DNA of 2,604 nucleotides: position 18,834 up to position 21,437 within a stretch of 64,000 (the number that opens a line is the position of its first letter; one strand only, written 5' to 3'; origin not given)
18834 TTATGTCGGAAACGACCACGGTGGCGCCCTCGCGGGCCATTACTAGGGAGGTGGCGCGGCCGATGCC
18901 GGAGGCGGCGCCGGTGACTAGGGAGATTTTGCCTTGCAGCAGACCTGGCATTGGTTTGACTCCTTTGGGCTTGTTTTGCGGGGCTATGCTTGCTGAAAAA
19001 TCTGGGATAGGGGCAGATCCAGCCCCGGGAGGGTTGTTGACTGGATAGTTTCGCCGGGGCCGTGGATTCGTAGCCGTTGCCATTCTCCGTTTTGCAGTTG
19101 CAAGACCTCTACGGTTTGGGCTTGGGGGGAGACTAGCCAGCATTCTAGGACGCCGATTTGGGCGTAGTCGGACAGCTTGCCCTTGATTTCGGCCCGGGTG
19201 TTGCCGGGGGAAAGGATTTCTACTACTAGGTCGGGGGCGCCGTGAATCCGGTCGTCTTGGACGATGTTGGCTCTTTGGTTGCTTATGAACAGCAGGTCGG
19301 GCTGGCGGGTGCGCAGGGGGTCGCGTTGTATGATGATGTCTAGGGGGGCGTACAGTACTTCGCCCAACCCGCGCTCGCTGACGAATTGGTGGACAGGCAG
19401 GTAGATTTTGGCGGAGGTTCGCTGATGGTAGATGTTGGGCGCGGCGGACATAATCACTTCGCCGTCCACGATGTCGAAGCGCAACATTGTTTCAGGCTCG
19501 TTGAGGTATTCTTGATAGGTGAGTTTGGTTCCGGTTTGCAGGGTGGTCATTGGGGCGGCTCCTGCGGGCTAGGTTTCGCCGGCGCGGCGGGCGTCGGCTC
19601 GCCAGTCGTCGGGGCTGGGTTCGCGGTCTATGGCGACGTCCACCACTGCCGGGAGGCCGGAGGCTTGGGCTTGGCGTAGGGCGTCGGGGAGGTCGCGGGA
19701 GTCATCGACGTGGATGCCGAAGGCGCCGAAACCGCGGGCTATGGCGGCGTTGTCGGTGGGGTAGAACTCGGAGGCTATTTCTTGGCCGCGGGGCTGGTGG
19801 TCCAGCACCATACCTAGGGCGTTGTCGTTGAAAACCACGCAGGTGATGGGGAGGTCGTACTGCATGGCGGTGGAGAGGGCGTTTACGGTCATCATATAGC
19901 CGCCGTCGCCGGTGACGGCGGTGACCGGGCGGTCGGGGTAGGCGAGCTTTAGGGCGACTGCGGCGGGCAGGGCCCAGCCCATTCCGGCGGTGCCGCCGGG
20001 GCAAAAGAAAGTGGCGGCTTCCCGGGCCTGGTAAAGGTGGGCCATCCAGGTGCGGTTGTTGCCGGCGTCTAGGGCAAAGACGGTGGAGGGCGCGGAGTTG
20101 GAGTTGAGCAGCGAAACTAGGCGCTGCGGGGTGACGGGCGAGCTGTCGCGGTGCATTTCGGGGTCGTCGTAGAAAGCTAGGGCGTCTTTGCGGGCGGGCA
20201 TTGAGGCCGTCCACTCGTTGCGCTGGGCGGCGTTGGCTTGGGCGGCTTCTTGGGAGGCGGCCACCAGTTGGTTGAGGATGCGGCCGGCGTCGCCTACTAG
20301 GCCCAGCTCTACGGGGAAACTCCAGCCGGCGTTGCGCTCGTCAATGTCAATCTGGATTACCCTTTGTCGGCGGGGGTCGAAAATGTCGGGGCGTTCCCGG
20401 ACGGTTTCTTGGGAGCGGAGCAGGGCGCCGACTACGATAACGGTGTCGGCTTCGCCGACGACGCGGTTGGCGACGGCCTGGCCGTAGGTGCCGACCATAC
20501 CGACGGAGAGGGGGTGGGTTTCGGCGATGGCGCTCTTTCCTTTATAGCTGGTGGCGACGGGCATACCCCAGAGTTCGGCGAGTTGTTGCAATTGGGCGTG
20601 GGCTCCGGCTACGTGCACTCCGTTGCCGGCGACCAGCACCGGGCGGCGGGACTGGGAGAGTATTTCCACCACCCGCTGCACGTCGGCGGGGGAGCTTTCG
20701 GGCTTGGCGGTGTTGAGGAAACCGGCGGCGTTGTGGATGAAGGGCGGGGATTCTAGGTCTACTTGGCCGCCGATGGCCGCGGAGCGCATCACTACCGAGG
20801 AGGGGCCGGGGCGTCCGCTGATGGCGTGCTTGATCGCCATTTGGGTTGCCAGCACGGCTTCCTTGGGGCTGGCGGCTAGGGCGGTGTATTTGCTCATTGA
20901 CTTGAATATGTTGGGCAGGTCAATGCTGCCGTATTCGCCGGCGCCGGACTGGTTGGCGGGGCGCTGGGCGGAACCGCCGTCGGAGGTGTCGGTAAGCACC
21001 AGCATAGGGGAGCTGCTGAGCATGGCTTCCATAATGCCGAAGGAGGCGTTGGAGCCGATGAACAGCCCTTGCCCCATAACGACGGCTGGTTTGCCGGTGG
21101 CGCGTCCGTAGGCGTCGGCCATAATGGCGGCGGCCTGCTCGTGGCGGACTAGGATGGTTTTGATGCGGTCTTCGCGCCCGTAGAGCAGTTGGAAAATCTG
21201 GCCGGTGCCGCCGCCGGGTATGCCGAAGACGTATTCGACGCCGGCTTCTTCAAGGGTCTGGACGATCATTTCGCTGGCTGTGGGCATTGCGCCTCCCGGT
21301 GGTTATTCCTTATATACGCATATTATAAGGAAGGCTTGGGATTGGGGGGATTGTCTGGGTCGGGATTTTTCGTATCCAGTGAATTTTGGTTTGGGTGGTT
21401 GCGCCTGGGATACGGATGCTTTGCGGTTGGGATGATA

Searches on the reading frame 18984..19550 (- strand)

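Call 19: search_protein_families(library=pfam, proteins=[window:18984-19550:-], max_evalue=0.001)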
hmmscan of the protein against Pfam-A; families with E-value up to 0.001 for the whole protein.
window:18984-19550:- (188 aa): 1 family
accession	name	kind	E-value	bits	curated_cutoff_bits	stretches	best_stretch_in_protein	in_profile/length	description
PF05685.18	Uma2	-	1.7e-33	115.9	27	1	13-181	2-171/172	Putative restriction endonuclease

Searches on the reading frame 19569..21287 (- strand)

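Call 19: search_protein_families(library=pfam, proteins=[window:19569-21287:-], max_evalue=0.001)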
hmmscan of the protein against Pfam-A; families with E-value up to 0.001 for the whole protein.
window:19569-21287:- (572 aa): 3 families
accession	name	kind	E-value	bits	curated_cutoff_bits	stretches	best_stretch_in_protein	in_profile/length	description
PF00205.28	TPP_enzyme_M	-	1.6e-39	135.2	30.4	1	203-341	1-137/137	Thiamine pyrophosphate enzyme, central domain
PF02775.26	TPP_enzyme_C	-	1.5e-38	132.4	21.9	1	407-551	1-151/151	Thiamine pyrophosphate enzyme, C-terminal TPP binding domain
PF02776.23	TPP_enzyme_N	-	1.5e-27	96.1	26.8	1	3-105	2-103/119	Thiamine pyrophosphate enzyme, N-terminal TPP binding domain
